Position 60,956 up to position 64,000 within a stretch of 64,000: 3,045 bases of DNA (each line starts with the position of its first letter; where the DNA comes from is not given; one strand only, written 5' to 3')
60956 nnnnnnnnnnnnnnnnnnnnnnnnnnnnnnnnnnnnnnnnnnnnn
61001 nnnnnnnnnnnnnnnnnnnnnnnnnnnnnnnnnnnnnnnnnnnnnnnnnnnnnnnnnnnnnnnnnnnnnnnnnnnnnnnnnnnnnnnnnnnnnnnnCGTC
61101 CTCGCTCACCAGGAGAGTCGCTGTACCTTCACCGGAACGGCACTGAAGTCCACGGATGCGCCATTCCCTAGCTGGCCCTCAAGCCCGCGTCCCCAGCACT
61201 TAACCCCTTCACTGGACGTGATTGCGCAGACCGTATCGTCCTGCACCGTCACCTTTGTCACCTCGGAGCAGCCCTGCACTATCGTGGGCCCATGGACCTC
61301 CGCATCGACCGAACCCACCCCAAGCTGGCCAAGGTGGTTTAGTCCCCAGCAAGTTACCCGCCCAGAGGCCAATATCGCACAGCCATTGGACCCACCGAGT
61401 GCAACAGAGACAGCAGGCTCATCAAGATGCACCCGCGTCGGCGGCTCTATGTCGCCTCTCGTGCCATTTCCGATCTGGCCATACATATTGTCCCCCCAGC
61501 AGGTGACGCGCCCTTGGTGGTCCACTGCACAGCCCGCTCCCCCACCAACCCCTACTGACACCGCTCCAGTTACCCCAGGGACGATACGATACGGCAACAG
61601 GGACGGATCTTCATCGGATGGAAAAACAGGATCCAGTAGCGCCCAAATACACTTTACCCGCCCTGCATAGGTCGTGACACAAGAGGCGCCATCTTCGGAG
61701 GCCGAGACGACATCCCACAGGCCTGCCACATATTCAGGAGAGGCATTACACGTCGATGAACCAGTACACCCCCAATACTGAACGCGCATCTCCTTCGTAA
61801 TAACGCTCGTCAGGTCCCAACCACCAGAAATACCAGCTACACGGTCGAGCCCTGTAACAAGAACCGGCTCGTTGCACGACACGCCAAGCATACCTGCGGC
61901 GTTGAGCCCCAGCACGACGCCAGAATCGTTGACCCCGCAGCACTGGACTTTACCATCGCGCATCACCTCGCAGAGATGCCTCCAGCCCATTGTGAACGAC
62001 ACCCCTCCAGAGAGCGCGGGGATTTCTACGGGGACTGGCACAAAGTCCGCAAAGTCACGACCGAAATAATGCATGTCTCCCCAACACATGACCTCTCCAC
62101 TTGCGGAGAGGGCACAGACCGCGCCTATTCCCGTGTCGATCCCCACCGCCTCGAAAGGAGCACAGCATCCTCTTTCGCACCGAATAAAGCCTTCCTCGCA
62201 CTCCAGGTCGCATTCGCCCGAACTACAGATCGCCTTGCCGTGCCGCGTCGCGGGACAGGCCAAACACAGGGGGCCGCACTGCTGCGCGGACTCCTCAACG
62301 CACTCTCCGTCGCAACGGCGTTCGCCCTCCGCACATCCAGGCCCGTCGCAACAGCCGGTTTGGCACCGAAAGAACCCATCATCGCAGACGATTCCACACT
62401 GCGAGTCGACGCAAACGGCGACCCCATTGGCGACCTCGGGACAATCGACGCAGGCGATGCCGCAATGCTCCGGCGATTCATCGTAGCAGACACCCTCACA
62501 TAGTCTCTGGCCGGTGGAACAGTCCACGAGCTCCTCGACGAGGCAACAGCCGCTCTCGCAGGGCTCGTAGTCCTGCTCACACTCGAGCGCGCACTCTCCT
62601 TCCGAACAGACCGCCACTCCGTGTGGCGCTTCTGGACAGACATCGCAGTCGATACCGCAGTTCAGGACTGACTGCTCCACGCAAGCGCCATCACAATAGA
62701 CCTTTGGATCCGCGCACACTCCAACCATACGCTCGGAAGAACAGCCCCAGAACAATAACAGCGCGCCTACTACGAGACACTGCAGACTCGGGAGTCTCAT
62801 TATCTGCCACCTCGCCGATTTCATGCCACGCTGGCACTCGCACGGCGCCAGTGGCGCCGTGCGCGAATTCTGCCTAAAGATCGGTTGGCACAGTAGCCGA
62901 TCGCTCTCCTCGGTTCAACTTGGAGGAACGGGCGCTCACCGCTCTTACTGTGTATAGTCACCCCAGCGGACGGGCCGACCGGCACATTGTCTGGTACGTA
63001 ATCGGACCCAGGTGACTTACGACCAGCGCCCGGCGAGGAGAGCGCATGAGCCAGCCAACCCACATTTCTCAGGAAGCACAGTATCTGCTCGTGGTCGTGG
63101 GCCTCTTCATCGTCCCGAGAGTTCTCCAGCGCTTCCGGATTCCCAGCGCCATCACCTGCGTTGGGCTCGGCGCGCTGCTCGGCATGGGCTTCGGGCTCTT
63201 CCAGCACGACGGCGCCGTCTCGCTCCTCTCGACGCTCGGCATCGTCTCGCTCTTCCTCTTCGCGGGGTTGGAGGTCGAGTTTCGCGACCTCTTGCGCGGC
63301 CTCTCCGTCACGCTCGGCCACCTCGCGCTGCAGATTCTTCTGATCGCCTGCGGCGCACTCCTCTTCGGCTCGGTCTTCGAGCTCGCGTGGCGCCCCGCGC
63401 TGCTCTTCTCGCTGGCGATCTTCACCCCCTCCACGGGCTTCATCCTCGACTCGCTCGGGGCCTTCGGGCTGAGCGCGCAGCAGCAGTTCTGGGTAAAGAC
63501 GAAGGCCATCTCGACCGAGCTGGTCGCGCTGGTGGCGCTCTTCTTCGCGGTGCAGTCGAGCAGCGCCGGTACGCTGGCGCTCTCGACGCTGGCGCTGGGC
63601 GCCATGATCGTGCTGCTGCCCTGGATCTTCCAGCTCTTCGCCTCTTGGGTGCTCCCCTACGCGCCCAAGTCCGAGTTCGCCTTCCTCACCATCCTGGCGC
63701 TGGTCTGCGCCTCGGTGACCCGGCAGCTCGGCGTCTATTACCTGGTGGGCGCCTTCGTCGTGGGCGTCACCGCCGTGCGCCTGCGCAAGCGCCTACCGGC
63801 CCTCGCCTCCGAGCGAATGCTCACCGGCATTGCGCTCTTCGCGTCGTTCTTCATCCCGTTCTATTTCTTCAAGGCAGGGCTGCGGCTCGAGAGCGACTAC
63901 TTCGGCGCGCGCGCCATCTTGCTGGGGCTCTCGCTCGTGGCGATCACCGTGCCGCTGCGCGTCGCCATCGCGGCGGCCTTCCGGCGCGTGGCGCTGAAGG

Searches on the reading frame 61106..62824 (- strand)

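Call 91: search_protein_families(library=pfam, proteins=[window:61106-62824:-], max_evalue=0.001)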
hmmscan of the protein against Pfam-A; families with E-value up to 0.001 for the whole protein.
window:61106-62824:- (572 aa): 3 families
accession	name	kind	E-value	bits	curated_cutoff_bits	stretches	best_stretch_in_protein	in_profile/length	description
PF25390.1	WD40_RLD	-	9.5e-38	130.9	150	1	229-568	36-346/363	RCC1-like domain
PF13540.12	RCC1_2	-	2.3e-21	75.4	22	1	472-500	2-30/30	Regulator of chromosome condensation (RCC1) repeat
PF00415.24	RCC1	-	3.9e-19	69.4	21.7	2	438-484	2-50/50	Regulator of chromosome condensation (RCC1) repeat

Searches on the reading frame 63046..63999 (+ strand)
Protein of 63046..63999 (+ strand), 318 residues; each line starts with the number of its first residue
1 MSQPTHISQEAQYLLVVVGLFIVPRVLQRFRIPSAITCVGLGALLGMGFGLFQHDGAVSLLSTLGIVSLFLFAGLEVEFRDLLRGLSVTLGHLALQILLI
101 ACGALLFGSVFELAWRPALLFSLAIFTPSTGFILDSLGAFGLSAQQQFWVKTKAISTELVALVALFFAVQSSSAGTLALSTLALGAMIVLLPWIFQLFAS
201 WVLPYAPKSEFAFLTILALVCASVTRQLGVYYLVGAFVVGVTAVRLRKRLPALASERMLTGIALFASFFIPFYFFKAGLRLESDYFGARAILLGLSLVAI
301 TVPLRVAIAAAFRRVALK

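Call 91: search_protein_families(library=pfam, proteins=[window:63046-63999:+], max_evalue=0.001)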
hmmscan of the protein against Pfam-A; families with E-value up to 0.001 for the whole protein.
window:63046-63999:+ (318 aa): 1 family
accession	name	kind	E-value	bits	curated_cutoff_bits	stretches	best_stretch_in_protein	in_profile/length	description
PF00999.27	Na_H_Exchanger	-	4e-14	52.7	26.2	1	18-314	2-310/375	Sodium/hydrogen exchanger, transmembrane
